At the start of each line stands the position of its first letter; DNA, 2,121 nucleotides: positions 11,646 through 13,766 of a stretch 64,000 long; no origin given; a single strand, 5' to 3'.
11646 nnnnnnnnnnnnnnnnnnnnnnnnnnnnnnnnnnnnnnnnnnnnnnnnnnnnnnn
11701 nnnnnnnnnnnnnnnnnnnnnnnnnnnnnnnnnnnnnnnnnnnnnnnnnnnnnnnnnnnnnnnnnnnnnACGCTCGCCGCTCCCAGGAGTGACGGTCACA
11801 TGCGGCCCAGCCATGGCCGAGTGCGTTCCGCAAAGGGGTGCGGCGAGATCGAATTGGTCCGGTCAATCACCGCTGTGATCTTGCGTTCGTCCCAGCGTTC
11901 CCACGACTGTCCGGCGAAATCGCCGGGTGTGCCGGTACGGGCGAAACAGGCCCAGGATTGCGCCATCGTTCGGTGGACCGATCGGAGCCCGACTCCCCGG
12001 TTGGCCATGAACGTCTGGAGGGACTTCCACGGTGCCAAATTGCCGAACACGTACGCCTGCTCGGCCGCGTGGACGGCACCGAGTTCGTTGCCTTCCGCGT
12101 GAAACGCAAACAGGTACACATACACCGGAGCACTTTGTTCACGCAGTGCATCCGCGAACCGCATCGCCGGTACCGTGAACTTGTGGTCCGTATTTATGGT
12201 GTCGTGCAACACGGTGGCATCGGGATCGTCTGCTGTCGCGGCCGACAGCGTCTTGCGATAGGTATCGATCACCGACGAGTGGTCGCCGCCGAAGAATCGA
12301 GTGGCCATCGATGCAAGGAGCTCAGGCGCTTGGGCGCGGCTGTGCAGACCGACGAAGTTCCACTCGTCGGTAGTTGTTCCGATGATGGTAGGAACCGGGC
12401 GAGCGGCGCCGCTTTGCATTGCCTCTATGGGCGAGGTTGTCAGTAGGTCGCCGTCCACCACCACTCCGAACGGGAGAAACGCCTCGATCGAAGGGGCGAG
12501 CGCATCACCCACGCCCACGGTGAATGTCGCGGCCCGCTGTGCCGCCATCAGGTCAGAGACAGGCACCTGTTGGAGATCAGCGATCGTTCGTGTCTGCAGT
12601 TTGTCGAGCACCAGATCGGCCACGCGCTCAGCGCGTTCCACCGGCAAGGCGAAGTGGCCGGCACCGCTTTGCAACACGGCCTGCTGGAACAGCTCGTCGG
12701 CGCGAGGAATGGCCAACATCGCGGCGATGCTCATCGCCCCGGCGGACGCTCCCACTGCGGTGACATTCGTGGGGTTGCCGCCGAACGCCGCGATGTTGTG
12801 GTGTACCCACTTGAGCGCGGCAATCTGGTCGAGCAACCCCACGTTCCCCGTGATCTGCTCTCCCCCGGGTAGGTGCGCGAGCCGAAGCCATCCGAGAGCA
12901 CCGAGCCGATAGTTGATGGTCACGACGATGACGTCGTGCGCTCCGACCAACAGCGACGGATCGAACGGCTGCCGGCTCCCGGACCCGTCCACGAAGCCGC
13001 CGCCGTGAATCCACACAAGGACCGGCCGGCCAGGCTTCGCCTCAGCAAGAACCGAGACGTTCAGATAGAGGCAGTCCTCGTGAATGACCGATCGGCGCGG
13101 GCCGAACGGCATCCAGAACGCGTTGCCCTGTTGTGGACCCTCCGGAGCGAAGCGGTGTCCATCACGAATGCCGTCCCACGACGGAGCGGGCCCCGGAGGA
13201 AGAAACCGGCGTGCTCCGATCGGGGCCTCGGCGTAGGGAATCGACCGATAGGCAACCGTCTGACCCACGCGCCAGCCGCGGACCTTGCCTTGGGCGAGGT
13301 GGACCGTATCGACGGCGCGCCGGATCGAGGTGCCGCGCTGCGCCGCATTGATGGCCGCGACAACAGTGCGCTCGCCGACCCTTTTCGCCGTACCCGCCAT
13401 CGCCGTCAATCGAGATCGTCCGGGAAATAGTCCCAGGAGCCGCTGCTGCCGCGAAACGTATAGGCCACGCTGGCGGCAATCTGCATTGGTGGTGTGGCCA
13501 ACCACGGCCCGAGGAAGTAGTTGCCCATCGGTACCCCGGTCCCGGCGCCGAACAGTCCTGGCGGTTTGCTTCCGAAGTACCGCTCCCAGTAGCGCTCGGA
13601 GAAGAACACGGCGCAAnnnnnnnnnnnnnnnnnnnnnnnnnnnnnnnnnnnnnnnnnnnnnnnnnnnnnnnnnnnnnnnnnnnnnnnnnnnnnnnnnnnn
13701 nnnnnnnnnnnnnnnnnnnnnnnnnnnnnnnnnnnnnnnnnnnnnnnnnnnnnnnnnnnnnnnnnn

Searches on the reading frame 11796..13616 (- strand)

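Call 5: search_protein_families(library=pfam, proteins=[window:11796-13616:-], max_evalue=0.01)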
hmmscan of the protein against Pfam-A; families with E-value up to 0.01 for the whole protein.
window:11796-13616:- (606 aa): 4 families
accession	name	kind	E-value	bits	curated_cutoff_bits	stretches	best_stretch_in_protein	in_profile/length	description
PF00135.34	COesterase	-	4.8e-101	339.7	27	1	104-588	4-500/515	Carboxylesterase family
PF20434.5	BD-FAE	-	2.5e-09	37.4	26.8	1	192-314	8-119/215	BD-FAE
PF07859.19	Abhydrolase_3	-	3.3e-08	34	25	1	263-308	51-95/210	alpha/beta hydrolase fold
PF00326.27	Peptidase_S9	-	0.0016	18.4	22.6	1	227-318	13-97/213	Prolyl oligopeptidase family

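Call 6: search_protein_families(library=ncbifam, proteins=[window:11796-13616:-], max_evalue=0.01)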
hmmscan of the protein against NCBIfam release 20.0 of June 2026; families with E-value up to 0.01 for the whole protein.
window:11796-13616:- (606 aa): 4 families
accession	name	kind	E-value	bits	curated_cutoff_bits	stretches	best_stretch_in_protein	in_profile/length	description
NF058653.1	LipP1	equivalog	1.1e-08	34.3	350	1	194-306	68-166/300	LipP1 family hormone-sensitive lipase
NF052354.1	EstLipQMycob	equivalog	5.5e-06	25.2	700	1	260-313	215-267/418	esterase LipQ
NF007547.0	PRK10162.1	equivalog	0.00041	19.4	389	1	195-303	82-178/321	acetyl esterase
NF033149.0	CHL_hydrolase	equivalog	0.003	16.5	500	1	196-307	74-171/310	chloramphenicol hydrolase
